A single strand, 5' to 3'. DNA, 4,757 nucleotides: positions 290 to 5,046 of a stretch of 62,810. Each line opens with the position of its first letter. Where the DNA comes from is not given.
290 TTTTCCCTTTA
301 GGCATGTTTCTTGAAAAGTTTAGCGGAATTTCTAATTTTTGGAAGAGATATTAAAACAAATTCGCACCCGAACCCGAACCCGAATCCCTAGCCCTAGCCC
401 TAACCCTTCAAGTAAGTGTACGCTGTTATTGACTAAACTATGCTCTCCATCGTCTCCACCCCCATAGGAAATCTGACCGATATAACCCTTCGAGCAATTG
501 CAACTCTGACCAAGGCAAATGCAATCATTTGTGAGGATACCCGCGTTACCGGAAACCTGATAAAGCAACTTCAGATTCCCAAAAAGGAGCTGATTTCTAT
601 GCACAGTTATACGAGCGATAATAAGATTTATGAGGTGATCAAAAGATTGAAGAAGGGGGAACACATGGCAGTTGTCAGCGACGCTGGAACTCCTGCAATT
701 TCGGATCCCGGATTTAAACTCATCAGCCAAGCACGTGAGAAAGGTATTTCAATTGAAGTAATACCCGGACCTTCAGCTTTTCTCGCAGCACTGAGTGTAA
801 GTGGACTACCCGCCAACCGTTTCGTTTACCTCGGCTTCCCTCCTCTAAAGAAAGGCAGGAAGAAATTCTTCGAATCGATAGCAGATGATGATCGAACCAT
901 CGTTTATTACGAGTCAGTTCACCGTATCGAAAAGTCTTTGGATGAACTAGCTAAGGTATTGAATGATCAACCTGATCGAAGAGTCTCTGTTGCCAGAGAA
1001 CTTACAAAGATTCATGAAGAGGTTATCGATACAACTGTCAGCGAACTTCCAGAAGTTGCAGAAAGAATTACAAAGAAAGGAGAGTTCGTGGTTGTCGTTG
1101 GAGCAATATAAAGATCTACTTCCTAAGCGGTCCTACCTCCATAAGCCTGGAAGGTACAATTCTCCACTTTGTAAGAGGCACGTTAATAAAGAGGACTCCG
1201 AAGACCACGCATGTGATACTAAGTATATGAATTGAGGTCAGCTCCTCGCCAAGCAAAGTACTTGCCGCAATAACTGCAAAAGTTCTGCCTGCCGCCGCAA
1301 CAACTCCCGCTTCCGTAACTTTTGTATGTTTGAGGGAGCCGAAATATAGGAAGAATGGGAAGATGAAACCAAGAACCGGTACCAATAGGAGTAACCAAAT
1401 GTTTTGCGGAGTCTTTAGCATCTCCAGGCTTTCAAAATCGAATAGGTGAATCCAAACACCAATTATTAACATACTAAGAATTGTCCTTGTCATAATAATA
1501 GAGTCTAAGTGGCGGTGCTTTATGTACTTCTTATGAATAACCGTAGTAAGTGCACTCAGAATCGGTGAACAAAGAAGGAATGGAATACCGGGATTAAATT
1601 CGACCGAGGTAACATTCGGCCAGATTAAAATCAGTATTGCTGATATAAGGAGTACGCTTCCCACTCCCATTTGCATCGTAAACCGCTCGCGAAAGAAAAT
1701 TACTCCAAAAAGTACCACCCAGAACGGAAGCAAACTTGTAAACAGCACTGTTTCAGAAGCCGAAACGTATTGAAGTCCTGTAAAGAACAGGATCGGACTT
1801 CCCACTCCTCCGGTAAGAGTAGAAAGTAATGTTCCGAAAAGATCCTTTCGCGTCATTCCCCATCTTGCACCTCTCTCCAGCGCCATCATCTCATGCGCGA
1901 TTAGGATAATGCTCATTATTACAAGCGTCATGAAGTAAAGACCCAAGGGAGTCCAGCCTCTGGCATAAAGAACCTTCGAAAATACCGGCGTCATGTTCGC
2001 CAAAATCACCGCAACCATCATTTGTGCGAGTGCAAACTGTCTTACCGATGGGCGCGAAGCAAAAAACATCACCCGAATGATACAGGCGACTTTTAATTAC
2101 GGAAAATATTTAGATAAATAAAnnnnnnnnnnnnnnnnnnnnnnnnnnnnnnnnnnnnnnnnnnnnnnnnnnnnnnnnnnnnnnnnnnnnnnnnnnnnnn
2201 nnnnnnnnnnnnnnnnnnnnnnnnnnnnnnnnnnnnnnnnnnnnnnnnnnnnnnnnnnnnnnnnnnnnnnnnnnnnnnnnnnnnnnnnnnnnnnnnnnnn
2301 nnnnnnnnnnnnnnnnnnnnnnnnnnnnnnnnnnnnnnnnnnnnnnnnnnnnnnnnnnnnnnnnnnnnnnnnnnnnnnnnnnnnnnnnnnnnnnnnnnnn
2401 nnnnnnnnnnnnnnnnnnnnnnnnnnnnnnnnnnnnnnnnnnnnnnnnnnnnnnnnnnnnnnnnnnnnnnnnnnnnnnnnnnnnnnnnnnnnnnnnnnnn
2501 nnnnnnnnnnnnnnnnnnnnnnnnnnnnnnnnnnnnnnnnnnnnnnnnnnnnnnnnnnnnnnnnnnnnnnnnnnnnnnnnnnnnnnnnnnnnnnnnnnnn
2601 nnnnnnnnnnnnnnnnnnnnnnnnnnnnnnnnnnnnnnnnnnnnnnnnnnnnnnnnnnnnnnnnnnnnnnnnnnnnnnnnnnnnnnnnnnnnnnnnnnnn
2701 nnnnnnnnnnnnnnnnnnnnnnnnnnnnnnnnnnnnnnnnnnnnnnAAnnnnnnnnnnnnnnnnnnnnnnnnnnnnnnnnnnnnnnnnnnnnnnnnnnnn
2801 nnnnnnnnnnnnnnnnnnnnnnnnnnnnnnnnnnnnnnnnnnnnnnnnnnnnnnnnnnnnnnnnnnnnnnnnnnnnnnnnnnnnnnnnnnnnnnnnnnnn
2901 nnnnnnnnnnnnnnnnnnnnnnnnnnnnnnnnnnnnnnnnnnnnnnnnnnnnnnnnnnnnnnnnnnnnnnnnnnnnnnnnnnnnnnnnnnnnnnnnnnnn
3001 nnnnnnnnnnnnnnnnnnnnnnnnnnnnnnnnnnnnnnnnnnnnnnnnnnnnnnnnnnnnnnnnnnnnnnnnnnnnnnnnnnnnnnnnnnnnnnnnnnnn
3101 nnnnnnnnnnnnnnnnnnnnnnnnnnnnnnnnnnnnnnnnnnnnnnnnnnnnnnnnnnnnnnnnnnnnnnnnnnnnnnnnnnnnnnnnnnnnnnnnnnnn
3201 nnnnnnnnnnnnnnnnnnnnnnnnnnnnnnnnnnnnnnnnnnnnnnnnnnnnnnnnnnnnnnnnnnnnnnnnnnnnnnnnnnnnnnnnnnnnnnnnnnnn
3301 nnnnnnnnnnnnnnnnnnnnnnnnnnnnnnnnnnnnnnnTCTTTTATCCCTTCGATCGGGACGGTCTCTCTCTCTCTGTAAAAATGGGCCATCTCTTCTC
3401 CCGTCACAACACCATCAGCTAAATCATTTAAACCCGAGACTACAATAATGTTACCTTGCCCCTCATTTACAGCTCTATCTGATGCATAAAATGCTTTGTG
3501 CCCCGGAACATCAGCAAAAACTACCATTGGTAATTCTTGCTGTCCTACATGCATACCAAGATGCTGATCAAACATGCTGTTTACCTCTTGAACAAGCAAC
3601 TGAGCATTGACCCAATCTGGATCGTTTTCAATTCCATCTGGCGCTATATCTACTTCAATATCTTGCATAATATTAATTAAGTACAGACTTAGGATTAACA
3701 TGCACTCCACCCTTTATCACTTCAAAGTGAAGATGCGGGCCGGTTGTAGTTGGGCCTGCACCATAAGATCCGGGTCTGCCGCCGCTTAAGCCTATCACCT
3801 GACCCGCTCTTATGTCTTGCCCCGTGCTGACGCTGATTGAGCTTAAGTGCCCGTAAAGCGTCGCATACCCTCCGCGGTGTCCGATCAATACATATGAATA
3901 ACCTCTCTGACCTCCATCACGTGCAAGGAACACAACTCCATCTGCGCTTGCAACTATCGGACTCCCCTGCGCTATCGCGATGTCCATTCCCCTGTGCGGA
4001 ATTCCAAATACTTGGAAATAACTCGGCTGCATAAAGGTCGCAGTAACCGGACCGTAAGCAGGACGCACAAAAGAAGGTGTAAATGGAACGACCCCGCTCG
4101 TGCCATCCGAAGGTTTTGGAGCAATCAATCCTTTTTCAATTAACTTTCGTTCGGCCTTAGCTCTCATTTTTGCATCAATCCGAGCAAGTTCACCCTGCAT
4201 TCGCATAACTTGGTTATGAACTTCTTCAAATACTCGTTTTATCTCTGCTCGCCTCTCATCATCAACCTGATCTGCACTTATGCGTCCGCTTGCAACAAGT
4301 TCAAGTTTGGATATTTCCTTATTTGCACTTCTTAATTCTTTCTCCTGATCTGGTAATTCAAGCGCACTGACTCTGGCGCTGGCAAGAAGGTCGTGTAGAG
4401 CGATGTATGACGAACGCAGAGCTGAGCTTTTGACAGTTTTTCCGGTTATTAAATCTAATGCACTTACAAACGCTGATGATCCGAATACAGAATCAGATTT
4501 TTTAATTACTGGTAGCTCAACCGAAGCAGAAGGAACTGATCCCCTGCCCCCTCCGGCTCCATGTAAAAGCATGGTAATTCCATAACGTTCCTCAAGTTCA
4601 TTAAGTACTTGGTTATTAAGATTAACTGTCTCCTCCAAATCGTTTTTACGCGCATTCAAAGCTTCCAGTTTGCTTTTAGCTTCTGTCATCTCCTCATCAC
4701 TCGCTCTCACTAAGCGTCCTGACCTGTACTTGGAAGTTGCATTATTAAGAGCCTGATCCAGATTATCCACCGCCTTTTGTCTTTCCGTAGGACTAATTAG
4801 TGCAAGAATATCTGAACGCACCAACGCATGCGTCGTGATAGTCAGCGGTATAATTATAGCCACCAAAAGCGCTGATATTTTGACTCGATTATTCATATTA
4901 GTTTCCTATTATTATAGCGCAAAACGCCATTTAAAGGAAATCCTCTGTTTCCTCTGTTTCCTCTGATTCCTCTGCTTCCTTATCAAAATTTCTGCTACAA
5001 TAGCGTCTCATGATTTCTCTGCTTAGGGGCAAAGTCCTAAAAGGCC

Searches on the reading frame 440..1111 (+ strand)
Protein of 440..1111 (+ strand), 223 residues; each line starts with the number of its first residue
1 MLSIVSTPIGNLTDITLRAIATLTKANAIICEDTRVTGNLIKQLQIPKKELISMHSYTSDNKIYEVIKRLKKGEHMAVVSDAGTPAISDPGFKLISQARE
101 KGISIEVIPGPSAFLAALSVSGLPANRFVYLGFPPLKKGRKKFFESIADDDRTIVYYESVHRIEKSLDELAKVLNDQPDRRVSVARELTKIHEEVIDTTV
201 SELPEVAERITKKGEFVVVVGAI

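Call 40: search_protein_families(library=pfam, proteins=[window:440-1111:+], max_evalue=0.001)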
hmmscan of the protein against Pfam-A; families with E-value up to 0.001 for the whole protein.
window:440-1111:+ (223 aa): 1 family
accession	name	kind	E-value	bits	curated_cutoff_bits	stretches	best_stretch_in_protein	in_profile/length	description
PF00590.25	TP_methylase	-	2.6e-35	122.7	27.8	1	1-203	1-211/212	Tetrapyrrole (Corrin/Porphyrin) Methylases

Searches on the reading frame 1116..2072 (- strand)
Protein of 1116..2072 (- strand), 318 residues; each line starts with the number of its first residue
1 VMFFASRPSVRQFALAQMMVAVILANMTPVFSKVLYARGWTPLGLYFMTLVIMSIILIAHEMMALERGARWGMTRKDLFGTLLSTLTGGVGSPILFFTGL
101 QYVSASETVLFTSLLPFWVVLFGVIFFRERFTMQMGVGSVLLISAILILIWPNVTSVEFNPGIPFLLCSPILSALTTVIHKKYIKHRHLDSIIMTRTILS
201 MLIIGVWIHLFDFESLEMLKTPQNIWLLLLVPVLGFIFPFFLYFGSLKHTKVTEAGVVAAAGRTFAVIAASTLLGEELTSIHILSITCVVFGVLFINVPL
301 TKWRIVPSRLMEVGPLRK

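Call 40: search_protein_families(library=pfam, proteins=[window:1116-2072:-], max_evalue=0.001)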
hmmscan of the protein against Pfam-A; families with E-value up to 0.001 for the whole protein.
window:1116-2072:- (318 aa): 2 families
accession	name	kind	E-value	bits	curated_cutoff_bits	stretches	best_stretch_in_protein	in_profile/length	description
PF00892.27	EamA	-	8.9e-31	107.4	28.2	2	161-297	2-134/135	EamA-like transporter family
PF03151.22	TPT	-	6.9e-05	22.8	30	1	177-296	18-135/291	Triose-phosphate Transporter family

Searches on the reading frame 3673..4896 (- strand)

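Call 40: search_protein_families(library=pfam, proteins=[window:3673-4896:-], max_evalue=0.001)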
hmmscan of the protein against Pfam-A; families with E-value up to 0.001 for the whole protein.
window:3673-4896:- (407 aa): 1 family
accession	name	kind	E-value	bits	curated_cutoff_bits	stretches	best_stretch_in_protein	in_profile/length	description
PF01551.29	Peptidase_M23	-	1.4e-26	93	28.7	1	300-402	2-96/96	Peptidase family M23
